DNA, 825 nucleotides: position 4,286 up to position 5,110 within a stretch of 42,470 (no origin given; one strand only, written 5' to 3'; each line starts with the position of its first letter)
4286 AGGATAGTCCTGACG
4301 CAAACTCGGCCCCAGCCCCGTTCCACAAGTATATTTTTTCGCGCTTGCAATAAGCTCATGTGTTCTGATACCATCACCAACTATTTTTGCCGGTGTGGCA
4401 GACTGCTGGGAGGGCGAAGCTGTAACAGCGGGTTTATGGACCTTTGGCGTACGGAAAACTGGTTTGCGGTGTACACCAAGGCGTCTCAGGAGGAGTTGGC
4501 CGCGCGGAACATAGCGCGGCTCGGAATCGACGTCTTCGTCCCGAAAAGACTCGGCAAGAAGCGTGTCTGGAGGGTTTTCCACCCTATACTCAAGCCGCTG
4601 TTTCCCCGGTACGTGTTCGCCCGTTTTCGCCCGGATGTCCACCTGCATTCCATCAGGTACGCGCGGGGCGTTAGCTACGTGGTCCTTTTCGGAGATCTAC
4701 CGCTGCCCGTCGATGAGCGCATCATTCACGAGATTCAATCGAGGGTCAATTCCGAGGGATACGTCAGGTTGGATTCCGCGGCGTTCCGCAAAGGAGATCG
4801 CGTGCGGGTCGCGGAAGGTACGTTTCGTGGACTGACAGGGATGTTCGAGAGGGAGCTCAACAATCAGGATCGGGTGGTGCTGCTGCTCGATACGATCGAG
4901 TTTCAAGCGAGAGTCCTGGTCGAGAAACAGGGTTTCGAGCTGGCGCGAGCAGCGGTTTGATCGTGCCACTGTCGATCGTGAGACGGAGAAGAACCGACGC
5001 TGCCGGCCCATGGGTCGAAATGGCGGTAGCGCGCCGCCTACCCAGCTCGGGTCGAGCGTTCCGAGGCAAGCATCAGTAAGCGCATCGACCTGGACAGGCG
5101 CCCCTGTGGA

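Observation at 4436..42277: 38-kb strictly co-directional 31-locus array headed by a specialised NusG paralog, with no conventional regulator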

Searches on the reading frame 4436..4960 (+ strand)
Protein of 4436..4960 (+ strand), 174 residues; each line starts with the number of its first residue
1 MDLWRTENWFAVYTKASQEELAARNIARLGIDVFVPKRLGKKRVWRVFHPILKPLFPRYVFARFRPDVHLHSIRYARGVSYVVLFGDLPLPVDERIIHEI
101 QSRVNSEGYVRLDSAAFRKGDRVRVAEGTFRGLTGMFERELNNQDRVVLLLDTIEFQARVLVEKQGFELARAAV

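Call 5: search_protein_families(library=pfam, proteins=[window:4436-4960:+])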
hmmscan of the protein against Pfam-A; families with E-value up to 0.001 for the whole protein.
window:4436-4960:+ (174 aa): 1 family
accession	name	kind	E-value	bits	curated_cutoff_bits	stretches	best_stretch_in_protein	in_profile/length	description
PF02357.24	NusG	-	4.8e-14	53.1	22.2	1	8-100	2-92/93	Transcription termination factor nusG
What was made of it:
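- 4436..4960 (+): 174-aa RfaH-like specialised NusG paralog (NGN + KOW). Pfam NusG NGN, E 4.8e-14 (call 5).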

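Call 8: search_protein_families(library=ncbifam, max_evalue=0.01, proteins=[window:4436-4960:+])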
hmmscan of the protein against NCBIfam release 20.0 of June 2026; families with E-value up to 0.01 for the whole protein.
window:4436-4960:+ (174 aa): 5 families
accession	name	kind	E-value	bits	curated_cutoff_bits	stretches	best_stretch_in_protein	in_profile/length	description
TIGR01955.1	RfaH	equivalog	1.7e-28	99.6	144.5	1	9-167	1-158/159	transcription/translation regulatory transformer protein RfaH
NF006534.0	PRK09014.1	equivalog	1.2e-22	80.6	124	1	7-168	2-160/162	transcription/translation regulatory transformer protein RfaH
NF033644.1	antiterm_UpxY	subfamily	1.8e-21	76.8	100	1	9-164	1-161/164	UpxY family transcription antiterminator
NF033641.1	antiterm_LoaP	exception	1.9e-11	44.3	125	1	9-158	1-155/166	antiterminator LoaP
TIGR00922.1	nusG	equivalog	2.2e-08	34.1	135.7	1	53-148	54-150/172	transcription termination/antitermination protein NusG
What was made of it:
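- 4436..4960 (+): NCBIfam scores against curated cutoffs: RfaH 99.6 (144.5), UpxY 76.8 (100), LoaP 44.3 (125), NusG 34.1 (135.7) (call 8).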

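Call 11: find_homologous_proteins(query=window:4436-4960:+)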
Query window:4436-4960:+ (174 aa): 12 proteins with E <= 0.001 among 101 candidates.
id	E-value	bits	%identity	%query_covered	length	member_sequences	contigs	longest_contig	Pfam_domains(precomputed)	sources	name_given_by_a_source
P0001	4.8e-105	367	97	100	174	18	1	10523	PF02357.25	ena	-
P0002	1.7e-98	346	91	100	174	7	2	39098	PF02357.25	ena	-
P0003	2.1e-86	306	81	100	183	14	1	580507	PF02357.25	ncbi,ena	-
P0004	1.9e-83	297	78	100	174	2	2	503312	PF02357.25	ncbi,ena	-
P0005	8.5e-77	275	75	100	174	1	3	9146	PF02357.25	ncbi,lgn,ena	-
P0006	4.8e-55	204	55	100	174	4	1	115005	PF02357.25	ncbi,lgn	-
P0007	1.1e-31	128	41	91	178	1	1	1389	PF02357.25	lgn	-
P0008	8.3e-31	125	38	98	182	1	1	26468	PF02357.25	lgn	-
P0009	3.9e-27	113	39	90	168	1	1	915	PF02357.25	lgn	-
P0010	7.1e-27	113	40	90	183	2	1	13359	PF02357.25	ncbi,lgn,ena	-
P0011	3.6e-18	84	34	94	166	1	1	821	PF02357.25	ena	-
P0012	4.0e-14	71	35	93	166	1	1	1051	PF02357.25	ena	-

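Call 12: find_encoding_contigs(protein=window:4436-4960:+, flank=10000, max_places=10)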
Protein window:4436-4960:+ (174 aa): 2 contigs read that carry it; 2 places shown.
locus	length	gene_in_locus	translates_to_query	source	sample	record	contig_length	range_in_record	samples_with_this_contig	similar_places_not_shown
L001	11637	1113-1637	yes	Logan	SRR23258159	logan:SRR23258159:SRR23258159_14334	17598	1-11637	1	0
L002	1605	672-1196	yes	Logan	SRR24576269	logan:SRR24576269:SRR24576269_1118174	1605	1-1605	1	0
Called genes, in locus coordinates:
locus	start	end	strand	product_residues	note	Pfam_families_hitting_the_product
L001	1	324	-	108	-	?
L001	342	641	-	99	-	PF00441:Acyl-CoA_dh_1, PF08028:Acyl-CoA_dh_2 (weak)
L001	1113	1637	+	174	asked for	PF02357:NusG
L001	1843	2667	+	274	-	PF03437:BtpA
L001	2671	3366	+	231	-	PF01872:RibD_C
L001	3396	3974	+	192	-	PF01966:HD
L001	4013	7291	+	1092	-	PF13620:CarboxypepD_reg, PF13715:CarbopepD_reg_2 (faint), PF17210:SdrD_B (weak), PF25183:OMP_b-brl_4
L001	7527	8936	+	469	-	PF01979:Amidohydro_1, PF07969:Amidohydro_3 (faint)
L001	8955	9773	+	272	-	-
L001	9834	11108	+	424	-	PF07690:MFS_1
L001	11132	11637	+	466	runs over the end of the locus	PF01979:Amidohydro_1, PF07969:Amidohydro_3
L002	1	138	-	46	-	?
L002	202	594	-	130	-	-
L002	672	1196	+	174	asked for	PF02357:NusG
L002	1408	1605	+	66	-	?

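Call 13: find_encoding_contigs(protein=P0003, flank=10000, max_places=2)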
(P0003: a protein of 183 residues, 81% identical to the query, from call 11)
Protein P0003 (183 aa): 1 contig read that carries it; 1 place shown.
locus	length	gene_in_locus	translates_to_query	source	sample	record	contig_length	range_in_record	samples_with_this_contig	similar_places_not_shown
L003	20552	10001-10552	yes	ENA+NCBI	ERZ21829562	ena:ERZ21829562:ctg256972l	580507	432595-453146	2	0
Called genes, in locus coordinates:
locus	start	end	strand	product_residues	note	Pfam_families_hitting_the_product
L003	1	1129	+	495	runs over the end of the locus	PF00370:FGGY_N, PF02782:FGGY_C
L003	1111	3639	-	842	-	PF03648:Glyco_hydro_67N, PF07488:Glyco_hydro_67M, PF07477:Glyco_hydro_67C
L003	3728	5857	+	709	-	PF19310:TOP_N (weak), PF01432:Peptidase_M3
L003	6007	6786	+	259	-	-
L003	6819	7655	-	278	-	-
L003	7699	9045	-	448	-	PF02447:GntP_permease, PF03600:CitMHS (weak)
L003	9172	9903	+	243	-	PF05598:DUF772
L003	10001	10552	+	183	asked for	PF02357:NusG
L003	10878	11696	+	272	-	PF03437:BtpA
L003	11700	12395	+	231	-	PF01872:RibD_C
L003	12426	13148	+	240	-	-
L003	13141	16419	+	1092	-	PF13620:CarboxypepD_reg, PF13715:CarbopepD_reg_2 (weak), PF25183:OMP_b-brl_4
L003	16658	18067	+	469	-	PF01979:Amidohydro_1, PF07969:Amidohydro_3 (faint)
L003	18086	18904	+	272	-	-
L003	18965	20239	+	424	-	PF07690:MFS_1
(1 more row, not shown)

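Call 14: find_encoding_contigs(protein=P0004, flank=10000, max_places=2)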
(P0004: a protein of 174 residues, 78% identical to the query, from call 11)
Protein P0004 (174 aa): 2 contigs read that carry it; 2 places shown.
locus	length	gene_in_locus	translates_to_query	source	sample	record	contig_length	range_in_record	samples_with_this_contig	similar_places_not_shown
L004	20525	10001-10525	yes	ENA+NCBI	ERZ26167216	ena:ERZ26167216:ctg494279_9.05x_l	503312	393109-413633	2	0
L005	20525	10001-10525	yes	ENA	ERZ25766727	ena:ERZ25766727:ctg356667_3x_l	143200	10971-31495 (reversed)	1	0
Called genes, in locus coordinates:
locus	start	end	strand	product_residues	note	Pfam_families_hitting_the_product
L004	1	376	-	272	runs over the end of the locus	PF13489:Methyltransf_23, PF08241:Methyltransf_11, PF08242:Methyltransf_12, PF13649:Methyltransf_25, PF03141:Methyltransf_29 (weak)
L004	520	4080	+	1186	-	PF00515:TPR_1 (faint), PF07719:TPR_2 (faint), PF13174:TPR_6 (faint), PF13432:TPR_16, PF23914:TPR_CcmH_CycH (weak), PF14559:TPR_19 (weak), PF13517:FG-GAP_3, PF07593:UnbV_ASPIC, +8 more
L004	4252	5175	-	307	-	PF16234:DUF4892, PF05359:DUF748 (faint), PF00691:OmpA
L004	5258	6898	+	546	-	PF07519:Tannase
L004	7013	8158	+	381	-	PF04909:Amidohydro_2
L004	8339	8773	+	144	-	PF01797:Y1_Tnp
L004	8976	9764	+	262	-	PF09339:HTH_IclR, PF01047:MarR (faint), PF12802:MarR_2 (weak), PF01614:IclR_C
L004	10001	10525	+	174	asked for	PF02357:NusG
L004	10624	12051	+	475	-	PF01979:Amidohydro_1, PF07969:Amidohydro_3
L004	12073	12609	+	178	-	PF13577:SnoaL_4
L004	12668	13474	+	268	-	PF03437:BtpA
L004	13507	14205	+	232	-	PF01872:RibD_C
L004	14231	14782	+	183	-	PF01966:HD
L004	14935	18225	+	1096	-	PF13620:CarboxypepD_reg, PF13715:CarbopepD_reg_2 (weak), PF25183:OMP_b-brl_4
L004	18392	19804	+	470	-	PF01979:Amidohydro_1, PF07969:Amidohydro_3 (faint)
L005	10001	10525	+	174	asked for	PF02357:NusG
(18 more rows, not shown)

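Call 15: find_encoding_contigs(protein=P0006, flank=10000, max_places=2)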
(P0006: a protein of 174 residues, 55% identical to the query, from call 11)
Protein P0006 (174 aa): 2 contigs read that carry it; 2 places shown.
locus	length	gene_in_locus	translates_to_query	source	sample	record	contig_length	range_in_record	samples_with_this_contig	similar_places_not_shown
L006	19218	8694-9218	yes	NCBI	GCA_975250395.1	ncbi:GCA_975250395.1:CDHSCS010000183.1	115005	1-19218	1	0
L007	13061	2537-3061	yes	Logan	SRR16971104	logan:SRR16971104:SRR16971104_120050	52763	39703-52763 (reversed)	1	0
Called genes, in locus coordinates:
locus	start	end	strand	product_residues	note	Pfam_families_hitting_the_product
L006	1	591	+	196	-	?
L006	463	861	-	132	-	-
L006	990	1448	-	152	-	-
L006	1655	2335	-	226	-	PF00027:cNMP_binding, PF13545:HTH_Crp_2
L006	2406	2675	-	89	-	-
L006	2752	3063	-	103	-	-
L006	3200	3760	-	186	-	PF01921:tRNA-synt_1f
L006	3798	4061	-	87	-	-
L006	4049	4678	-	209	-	-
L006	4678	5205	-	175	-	PF03682:UPF0158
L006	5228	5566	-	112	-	PF02452:PemK_toxin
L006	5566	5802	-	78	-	-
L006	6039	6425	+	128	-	PF22600:MTPAP-like_central (weak), PF01909:NTP_transf_2, PF18765:Polbeta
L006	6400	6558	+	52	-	-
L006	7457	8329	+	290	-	PF09339:HTH_IclR, PF12802:MarR_2 (weak), PF01614:IclR_C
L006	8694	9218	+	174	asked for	PF02357:NusG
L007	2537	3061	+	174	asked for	PF02357:NusG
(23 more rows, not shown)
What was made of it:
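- It is conserved with intact reading frames from 55% to 98% identity alongside the same cargo (calls 11, 13-15).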

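Call 19: find_encoding_contigs(protein=P0008, flank=10000, max_places=2)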
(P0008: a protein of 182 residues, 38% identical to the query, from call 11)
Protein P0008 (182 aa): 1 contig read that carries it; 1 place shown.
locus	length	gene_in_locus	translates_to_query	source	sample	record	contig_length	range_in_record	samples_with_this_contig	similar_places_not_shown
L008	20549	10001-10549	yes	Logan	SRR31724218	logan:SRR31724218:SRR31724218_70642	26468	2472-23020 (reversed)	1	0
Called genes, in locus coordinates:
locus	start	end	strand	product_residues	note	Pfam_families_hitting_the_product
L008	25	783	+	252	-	-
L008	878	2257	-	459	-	PF12679:ABC2_membrane_2, PF12698:ABC2_membrane_3, PF12730:ABC2_membrane_4 (weak), PF10920:DUF2705 (weak), PF12040:DUF3526 (weak)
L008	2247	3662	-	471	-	PF12679:ABC2_membrane_2, PF12698:ABC2_membrane_3, PF01061:ABC2_membrane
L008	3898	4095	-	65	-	-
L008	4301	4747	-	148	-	PF07291:MauE, PF07681:DoxX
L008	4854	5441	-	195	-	-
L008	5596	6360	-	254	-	PF00005:ABC_tran, PF13304:AAA_21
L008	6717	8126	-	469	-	PF00072:Response_reg, PF00158:Sigma54_activat, PF14532:Sigma54_activ_2, PF07728:AAA_5 (weak), PF25601:AAA_lid_14, PF18024:HTH_50, PF02954:HTH_8 (weak)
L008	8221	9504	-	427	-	PF01590:GAF (weak), PF13492:GAF_3 (weak), PF00512:HisKA, PF02518:HATPase_c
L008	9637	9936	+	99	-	-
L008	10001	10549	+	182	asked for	PF02357:NusG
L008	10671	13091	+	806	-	PF04389:Peptidase_M28, PF05343:Peptidase_M42 (faint), PF01546:Peptidase_M20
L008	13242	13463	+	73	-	PF03621:MbtH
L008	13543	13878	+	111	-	-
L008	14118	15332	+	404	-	-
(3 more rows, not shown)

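Call 20: find_encoding_contigs(protein=P0010, flank=10000, max_places=2)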
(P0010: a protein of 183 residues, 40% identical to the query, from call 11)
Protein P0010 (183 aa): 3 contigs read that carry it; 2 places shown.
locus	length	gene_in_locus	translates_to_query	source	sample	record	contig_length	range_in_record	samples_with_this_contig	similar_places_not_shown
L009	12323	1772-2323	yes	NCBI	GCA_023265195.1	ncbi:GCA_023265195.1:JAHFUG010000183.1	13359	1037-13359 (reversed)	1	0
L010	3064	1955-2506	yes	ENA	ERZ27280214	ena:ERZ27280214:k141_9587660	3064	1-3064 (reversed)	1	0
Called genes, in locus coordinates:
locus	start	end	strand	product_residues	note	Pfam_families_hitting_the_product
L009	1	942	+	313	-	?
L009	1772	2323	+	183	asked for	PF02357:NusG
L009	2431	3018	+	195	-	PF03621:MbtH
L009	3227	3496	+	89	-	-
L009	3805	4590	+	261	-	PF00291:PALP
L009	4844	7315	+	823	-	PF12704:MacB_PCD, PF02687:FtsX, PF12704:MacB_PCD, PF02687:FtsX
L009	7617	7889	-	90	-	-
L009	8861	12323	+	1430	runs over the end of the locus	PF00501:AMP-binding (weak), PF23024:AMP-dom_DIP2-like, PF00550:PP-binding, PF00668:Condensation, PF00501:AMP-binding, PF13193:AMP-binding_C, PF00550:PP-binding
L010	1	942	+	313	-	?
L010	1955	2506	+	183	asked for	PF02357:NusG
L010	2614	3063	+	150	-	?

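Call 26: find_related_loci(query=A2, collection=genome_contigs, flank=8000)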
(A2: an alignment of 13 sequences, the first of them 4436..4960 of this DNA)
Query A2 (174 aa) in genome_contigs; peptide patterns used: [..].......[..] (x = any residue, [..] = any of these).
170 stretches matched a pattern; 14 encode a relative of the query (tblastn E <= 1e-3); 14 distinct loci.
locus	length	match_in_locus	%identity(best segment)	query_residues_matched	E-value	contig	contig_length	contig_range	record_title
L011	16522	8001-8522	98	1-174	4e-112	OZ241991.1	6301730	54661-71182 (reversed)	MAG: Bryobacterales bacterium isolate be22c93e-b65f-4d75-a14f-d13794267050 genome assembly, chromosome: 1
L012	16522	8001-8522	98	1-174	3e-111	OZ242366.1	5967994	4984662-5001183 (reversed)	MAG: Bryobacterales bacterium isolate f0b9ad3e-bf3f-4545-832f-1a66c2db78ab genome assembly, chromosome: 1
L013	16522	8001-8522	83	1-174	6e-95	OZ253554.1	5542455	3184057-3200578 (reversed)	MAG: Terriglobia bacterium isolate 396977cd-f3bc-4a7a-a902-c7514da379ca genome assembly, chromosome: 1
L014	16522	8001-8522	81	1-174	3e-92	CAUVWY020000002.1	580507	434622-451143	MAG: Terriglobia bacterium isolate da684f1c-8089-4822-b481-c482b3163bd6 genome assembly, contig: contig_2, whole genome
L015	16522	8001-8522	78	1-174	4e-89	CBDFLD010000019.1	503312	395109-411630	MAG: Acidobacteriota bacterium isolate 4fe7eda5-706a-47f2-b94d-dac62684705c genome assembly, contig: contig_19, whole ge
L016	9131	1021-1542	75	1-174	6e-82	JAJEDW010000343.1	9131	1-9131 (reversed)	MAG: Acidobacteria bacterium isolate p16x33bins.48 k141_1150926, whole genome shotgun sequence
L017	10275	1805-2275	40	9-164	2e-32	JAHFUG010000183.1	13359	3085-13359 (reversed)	MAG: Blastocatellia bacterium isolate nzgw74 NODE_332_length_13360_cov_8.469824, whole genome shotgun sequence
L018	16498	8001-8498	37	9-173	1e-32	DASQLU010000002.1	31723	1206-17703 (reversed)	MAG TPA_asm: Pyrinomonadaceae bacterium isolate SMAG_U10730 k141_1094896, whole genome shotgun sequence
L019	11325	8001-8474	37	9-165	4e-29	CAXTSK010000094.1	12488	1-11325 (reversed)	MAG TPA_asm: uncultured Pyrinomonadaceae bacterium isolate public_SRR14721938_metawrap_bin.1 genome assembly, contig: pu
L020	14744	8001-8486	33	8-168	5e-22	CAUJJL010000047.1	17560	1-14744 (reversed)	MAG: Verrucomicrobiota bacterium isolate KLAP136 genome assembly, contig: KLAP136_455663, whole genome shotgun sequence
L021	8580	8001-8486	34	7-168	3e-21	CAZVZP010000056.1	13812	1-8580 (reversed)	MAG TPA_asm: uncultured Hyphomicrobiales bacterium isolate SRP119689_co1_312 genome assembly, contig: NODE_6427_length_1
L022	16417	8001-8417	35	9-146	2e-19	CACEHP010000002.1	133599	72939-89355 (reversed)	uncultured SAR86 cluster bacterium isolate AG-390-N20 genome assembly, contig: AG-390-N20_NODE_2, whole genome shotgun s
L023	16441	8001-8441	30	9-154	2e-18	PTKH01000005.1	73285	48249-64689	MAG: Alphaproteobacteria bacterium MarineAlpha9_Bin3 CFH33_5, whole genome shotgun sequence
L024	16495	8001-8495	29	8-162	1e-13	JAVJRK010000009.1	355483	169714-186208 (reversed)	MAG: Rhodospirillales bacterium isolate D1-CHI-22 k141_9703, whole genome shotgun sequence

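Call 32: search_protein_representatives(protein=window:4436-4960:+)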
Query: 174 residues. Proteins with E-value up to 0.001 (for the whole library): 7595; up to 1e-10: 1522; up to 1e-30: 19. The best 150 are listed.
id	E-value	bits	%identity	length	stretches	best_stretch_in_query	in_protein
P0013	6.4e-44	166.3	51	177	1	6-165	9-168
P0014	2.1e-38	148.4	49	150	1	25-166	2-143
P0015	7.6e-38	146.6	45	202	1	3-168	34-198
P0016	2.2e-35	138.6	43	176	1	1-168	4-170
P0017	7.9e-35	136.8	40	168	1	8-165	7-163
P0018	1.7e-34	135.7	43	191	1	6-173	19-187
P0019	4.7e-34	134.2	40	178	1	3-167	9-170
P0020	7.5e-34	133.6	42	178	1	7-169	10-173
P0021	3.5e-33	131.4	44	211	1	7-165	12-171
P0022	4.1e-33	131.2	43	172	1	8-170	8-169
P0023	4.6e-33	131.0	40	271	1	2-168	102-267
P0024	5.0e-33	130.9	43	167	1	9-166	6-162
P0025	1.1e-32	129.8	42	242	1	2-164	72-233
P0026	2.7e-32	128.5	40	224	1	2-167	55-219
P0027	5.5e-32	127.5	40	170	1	1-168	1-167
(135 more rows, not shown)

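Call 33: search_solved_structures(query=window:4436-4960:+, max_evalue=1, show_alignments=3)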
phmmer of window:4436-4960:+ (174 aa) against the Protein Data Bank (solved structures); distinct sequences matched with E-value up to 1: 21.
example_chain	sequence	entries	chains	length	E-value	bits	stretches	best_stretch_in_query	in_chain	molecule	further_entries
8pen_P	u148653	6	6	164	9.1e-17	64.9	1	7-162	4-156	Transcription antitermination protein RfaH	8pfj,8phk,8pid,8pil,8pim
5ond_A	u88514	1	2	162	1.1e-16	64.7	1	7-164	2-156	Transcription antitermination protein RfaH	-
2oug_A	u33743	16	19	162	1.3e-16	64.5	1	7-162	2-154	Transcriptional activator rfaH | Transcription antitermination protein RfaH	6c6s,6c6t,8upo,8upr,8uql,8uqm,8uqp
8pfg_P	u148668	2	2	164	9e-16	61.7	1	7-162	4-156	Transcription antitermination protein RfaH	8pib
1m1g_A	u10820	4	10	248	4.9e-06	30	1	54-148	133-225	Transcription antitermination protein nusG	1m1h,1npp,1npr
8f5g_A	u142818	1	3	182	2e-05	28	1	7-146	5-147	Transcription termination/antitermination protein NusG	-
6ztj_CF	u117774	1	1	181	0.00015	25.2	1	53-142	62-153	Transcription termination/antitermination protein NusG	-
9gux_Z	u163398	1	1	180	0.00015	25.1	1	53-141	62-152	Transcription termination/antitermination protein NusG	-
6gov_G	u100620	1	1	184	0.00023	24.6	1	52-142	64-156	Transcription termination/antitermination protein NusG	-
9w0n_7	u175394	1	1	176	0.00026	24.4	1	53-142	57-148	Transcription termination/antitermination protein NusG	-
2jvv_A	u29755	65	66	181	0.00028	24.3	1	53-142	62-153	Transcription antitermination protein nusG | Transcription termination/antitermination protein NusG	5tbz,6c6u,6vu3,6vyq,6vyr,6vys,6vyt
5ms0_F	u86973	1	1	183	0.00029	24.2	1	53-141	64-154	Transcription termination/antitermination protein NusG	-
6tqn_G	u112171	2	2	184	0.00029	24.2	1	53-141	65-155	Transcription termination/antitermination protein NusG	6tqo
2lq8_A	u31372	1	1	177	0.00038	23.8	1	8-142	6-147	Transcription antitermination protein nusG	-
2xhc_A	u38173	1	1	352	0.0019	21.6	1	43-141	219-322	TRANSCRIPTION ANTITERMINATION PROTEIN NUSG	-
9ik0_A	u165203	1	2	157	0.01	19.2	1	17-103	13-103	Transcription antitermination protein RfaH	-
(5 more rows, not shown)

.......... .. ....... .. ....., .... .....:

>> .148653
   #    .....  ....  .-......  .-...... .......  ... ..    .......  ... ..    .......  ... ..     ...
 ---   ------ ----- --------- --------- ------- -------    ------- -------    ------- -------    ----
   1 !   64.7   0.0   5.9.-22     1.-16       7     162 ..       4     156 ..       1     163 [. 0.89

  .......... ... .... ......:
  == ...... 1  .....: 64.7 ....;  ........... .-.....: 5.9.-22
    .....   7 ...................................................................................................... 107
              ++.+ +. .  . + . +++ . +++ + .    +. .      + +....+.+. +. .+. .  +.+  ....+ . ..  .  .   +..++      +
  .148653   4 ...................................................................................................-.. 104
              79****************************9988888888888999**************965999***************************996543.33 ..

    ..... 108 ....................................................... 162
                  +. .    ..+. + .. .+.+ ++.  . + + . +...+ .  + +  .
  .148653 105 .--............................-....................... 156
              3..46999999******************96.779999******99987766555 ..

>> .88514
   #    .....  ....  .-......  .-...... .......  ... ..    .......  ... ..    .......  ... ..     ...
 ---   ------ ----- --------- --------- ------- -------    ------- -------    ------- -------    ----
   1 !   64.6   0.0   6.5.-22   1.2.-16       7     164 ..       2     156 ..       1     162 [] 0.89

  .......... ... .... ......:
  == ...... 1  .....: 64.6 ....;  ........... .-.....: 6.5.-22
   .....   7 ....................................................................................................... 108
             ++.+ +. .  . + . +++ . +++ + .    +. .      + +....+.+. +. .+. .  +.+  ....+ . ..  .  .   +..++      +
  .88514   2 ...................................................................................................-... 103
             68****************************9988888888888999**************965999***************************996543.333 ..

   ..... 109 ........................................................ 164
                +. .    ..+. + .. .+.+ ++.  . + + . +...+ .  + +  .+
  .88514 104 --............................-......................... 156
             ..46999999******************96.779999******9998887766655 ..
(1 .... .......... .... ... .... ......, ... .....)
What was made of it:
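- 4436..4960 (+): The best PDB sequence match is E. coli RfaH (call 33).
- On RfaH: PDB RfaH aligns at query 7-164 (call 33).
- Against solved structures, E. coli RfaH gives E 1e-16 over the full length and the best NusG gives 5e-6 (call 33).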

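Call 44: predict_structure(alignment_id=A2)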
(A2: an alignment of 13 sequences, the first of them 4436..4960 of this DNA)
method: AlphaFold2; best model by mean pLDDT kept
length: 174 residues; sequences in the alignment: 13
mean_pLDDT: 82.6   pTM: 0.62
mean pLDDT of the five models: 82.6, 81.5, 77.6, 76.7, 75.1
residues with pLDDT >= 90: 58; 70-90: 89; 50-70: 24; < 50: 3
segments of 3 or more residues with pLDDT < 50: 172-174
pLDDT, mean of each block of 10 residues (from residue 1): 88 95 97 91 77 89 96 96 85 88 85 67 79 80 64 66 74 47
secondary structure, 60 per line:
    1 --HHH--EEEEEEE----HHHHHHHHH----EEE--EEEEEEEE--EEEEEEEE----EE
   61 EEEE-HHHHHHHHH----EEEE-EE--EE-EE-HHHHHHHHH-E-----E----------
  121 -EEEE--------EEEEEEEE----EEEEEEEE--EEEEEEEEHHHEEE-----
elements in order: E8-14 H19-27 E32-34 E37-44 E47-54 E59-64 H66-74 E79-82 H94-102 E122-125 E134-141 E146-153 E156-163 E167-169
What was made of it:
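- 4436..4960 (+): The AF2 model has an NGN domain plus a five-strand beta KOW domain (call 44).
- On RfaH: AF2 with a 13-sequence alignment predicts a beta-barrel KOW at pLDDT 64-80 (call 44).
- (7) The model has a beta-barrel KOW domain, and E48 is replaced by K (call 44).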
